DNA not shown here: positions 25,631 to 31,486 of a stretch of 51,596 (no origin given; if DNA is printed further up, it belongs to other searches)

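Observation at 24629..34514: Helicase-DUF1998 defence operon that fits neither Druantia III nor DISARM, with a Cas4/AddB-type Fe-S nuclease as third gene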

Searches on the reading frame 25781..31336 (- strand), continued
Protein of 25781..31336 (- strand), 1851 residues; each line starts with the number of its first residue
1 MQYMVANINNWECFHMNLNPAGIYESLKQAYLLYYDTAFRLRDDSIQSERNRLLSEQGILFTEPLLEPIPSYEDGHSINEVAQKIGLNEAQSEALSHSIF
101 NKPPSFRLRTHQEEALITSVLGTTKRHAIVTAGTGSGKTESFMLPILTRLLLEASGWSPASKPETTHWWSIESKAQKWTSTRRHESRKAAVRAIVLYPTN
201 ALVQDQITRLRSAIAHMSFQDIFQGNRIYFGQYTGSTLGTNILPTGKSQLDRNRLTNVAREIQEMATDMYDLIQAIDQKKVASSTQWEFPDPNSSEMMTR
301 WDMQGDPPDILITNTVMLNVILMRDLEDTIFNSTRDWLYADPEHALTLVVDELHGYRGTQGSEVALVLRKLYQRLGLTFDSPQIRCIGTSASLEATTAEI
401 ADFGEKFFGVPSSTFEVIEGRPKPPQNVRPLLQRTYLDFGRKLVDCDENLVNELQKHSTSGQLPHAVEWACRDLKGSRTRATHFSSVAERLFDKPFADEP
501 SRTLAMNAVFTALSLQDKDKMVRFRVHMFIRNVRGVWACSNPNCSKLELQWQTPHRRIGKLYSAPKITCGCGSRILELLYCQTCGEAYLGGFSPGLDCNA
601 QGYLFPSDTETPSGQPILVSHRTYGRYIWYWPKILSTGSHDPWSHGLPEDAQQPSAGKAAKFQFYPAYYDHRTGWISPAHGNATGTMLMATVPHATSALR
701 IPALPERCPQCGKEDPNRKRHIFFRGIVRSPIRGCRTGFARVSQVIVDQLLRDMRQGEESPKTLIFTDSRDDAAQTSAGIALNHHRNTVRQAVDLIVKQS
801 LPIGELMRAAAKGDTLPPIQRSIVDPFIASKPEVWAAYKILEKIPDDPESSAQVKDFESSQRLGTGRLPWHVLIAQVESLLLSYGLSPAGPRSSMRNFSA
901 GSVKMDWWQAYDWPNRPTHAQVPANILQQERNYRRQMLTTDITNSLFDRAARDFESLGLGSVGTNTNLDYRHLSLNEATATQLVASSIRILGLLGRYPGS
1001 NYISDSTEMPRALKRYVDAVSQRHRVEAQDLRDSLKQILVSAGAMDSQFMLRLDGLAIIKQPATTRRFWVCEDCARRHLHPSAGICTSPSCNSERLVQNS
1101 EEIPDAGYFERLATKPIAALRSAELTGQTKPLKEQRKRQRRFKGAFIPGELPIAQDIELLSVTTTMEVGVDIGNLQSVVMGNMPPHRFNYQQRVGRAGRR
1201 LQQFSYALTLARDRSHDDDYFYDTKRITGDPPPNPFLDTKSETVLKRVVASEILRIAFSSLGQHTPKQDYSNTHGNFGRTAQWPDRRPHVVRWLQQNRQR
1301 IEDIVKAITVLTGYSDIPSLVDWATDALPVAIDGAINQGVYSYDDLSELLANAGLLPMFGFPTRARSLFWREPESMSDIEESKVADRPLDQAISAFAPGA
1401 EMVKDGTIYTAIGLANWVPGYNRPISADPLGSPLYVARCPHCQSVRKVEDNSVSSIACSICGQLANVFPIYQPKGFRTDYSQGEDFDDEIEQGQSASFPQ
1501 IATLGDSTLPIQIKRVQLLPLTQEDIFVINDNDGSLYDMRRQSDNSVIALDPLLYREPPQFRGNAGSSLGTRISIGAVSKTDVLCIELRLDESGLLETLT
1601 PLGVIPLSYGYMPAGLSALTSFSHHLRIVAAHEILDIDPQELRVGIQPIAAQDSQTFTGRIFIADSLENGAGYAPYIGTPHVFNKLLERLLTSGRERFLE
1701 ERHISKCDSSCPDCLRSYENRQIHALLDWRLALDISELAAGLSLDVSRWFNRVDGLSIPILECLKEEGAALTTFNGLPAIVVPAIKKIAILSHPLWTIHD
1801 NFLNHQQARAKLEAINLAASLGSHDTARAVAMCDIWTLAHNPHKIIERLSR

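Call 88: search_protein_families(library=padloc, proteins=[L075:5478-6725:-, L009:5332-6462:-, L017:5754-6767:-, L082:16753-18006:-, L043:5339-6721:-], max_evalue=1e-30)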
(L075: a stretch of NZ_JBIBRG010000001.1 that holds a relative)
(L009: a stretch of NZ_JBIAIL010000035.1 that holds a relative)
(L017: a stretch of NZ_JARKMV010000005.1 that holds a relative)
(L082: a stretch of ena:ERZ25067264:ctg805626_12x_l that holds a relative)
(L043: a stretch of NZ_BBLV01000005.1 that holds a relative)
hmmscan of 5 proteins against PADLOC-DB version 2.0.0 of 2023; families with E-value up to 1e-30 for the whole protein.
L075:5478-6725:- (415 aa): 12 families
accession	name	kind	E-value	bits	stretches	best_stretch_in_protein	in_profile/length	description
PDLC00026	DruM2|DruM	-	2.7e-61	206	1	17-352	5-320/336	DNA cytosine methylase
PDLC03378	MTase_II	-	4.3e-61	205.1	1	18-351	4-331/344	Type II methyltransferase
PDLC03234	MTase_II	-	5.6e-57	191.7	1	16-227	4-205/375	Type II methyltransferase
PDLC00033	DruM2|DruM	-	4.7e-55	185.4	1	15-350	20-364/368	DNA cytosine methylase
PDLC03326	MTase_II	-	2.6e-50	169.8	1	19-209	7-188/412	Type II methyltransferase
PDLC03272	MTase_II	-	6.5e-46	155.3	1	11-352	69-392/407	Type II methyltransferase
PDLC03307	MTase_II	-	6.5e-41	138.8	0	18-148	2-117/382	Type II methyltransferase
PDLC03237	MTase_II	-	5.7e-40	135.1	0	20-202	797-973/1036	Type II methyltransferase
PDLC02650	DrmMII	-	1.7e-38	130.6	0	19-147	11-138/435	DrmMII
PDLC00027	DruM2|DruM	-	6.3e-34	115.9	0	17-211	12-187/361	DNA cytosine methylase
PDLC02648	DrmMII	-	4e-33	112.9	0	19-200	24-228/468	DrmMII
PDLC02649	DrmMII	-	6.5e-33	112.3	0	85-225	113-248/422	DrmMII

L009:5332-6462:- (376 aa): 4 families
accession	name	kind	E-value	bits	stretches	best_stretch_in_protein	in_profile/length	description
PDLC03243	MTase_II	-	2e-121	403.5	1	5-370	8-366/377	Type II methyltransferase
PDLC00028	DruM2|DruM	-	4.1e-91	303.6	1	5-369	5-381/397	DNA cytosine methylase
PDLC03272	MTase_II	-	4.1e-50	169.1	1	4-363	73-386/407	Type II methyltransferase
PDLC03378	MTase_II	-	1.5e-38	131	1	6-362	3-325/344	Type II methyltransferase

L017:5754-6767:- (337 aa): 18 families
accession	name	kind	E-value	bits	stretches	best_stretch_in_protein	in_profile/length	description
PDLC00029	DruM2|DruM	-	1.1e-150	499.6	1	21-332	4-316/329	DNA cytosine methylase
PDLC00026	DruM2|DruM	-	4.6e-131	435.3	1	21-334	4-325/336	DNA cytosine methylase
PDLC00032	DruM2|DruM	-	1.9e-129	430.7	1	21-329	3-322/424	DNA cytosine methylase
PDLC03304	MTase_II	-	1.2e-115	385.1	1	21-328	3-330/432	Type II methyltransferase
PDLC03307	MTase_II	-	9.3e-92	306.2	2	22-147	1-126/382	Type II methyltransferase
PDLC03378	MTase_II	-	1.2e-62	210.2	1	23-211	4-199/344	Type II methyltransferase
PDLC03272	MTase_II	-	4.8e-61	205.1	1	10-331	63-394/407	Type II methyltransferase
PDLC03234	MTase_II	-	4.8e-59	198.5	1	22-214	5-206/375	Type II methyltransferase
PDLC03326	MTase_II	-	8.9e-49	164.7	1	22-200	5-192/412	Type II methyltransferase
PDLC00033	DruM2|DruM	-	8.8e-43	145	1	17-184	17-192/368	DNA cytosine methylase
PDLC03330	MTase_II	-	2e-40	136.9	1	24-323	101-422/430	Type II methyltransferase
PDLC00027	DruM2|DruM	-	4.2e-38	129.6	0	21-196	11-185/361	DNA cytosine methylase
PDLC03237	MTase_II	-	1.2e-37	127.4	0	23-189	795-975/1036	Type II methyltransferase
PDLC02649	DrmMII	-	1.4e-36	124.4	0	81-214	113-251/422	DrmMII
PDLC02650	DrmMII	-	1.3e-35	121.1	0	22-137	9-138/435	DrmMII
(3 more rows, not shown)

L082:16753-18006:- (417 aa): 15 families
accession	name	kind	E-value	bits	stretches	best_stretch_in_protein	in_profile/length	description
PDLC02650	DrmMII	-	2.8e-90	301.3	1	152-382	199-417/435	DrmMII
PDLC03378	MTase_II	-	2.9e-75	251.7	1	5-381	4-328/344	Type II methyltransferase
PDLC00033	DruM2|DruM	-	1.8e-67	226.2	1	4-382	22-363/368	DNA cytosine methylase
PDLC03234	MTase_II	-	1.9e-55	186.7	1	4-241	5-202/375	Type II methyltransferase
PDLC00026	DruM2|DruM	-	2.1e-55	186.6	1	3-382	4-317/336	DNA cytosine methylase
PDLC03272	MTase_II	-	6.9e-55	184.8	1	2-382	73-389/407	Type II methyltransferase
PDLC02647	DrmMII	-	1.1e-53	180.7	0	248-379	314-436/447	DrmMII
PDLC03326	MTase_II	-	6.8e-52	175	0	2-134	3-134/412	Type II methyltransferase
PDLC03330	MTase_II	-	5.9e-41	138.6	0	181-378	243-421/430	Type II methyltransferase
PDLC02656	DrmMII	-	1.3e-38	131.1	0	7-241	8-232/491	DrmMII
PDLC00030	DruM2|DruM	-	1.7e-38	130.8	0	2-203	4-185/380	DNA cytosine methylase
PDLC00027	DruM2|DruM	-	6.6e-35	119.1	0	6-132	14-130/361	DNA cytosine methylase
PDLC03237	MTase_II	-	1.6e-33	113.8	0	5-259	795-1029/1036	Type II methyltransferase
PDLC00031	DruM2|DruM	-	1.3e-31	108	0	7-129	15-127/361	DNA cytosine methylase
PDLC03307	MTase_II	-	2.3e-31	107.4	0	6-381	3-367/382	Type II methyltransferase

L043:5339-6721:- (460 aa): 11 families
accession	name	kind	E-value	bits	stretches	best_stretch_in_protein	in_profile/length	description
PDLC00034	DruM2|DruM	-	4.2e-261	864.1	1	3-459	2-456/457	DNA cytosine methylase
PDLC03220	MTase_II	-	4.1e-126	419.7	2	8-194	11-191/525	Type II methyltransferase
PDLC03272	MTase_II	-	3.5e-58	195.7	1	8-187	74-235/407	Type II methyltransferase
PDLC03361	MTase_II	-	4.1e-48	162.3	1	4-186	82-281/455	Type II methyltransferase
PDLC03378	MTase_II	-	9.4e-44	148.1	1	9-187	3-167/344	Type II methyltransferase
PDLC02653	DrmMII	-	9.8e-40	134.5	1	10-186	6-172/333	DrmMII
PDLC03234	MTase_II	-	1.3e-36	124.7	0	9-188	5-175/375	Type II methyltransferase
PDLC03217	MTase_II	-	1.2e-35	121.1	0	75-187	79-184/703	Type II methyltransferase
PDLC03269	MTase_II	-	1.2e-34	118.1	0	9-187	4-165/437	Type II methyltransferase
PDLC00033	DruM2|DruM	-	1.8e-34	117.7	0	6-199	19-202/368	DNA cytosine methylase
PDLC00026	DruM2|DruM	-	1.4e-32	111.6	0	12-187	8-167/336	DNA cytosine methylase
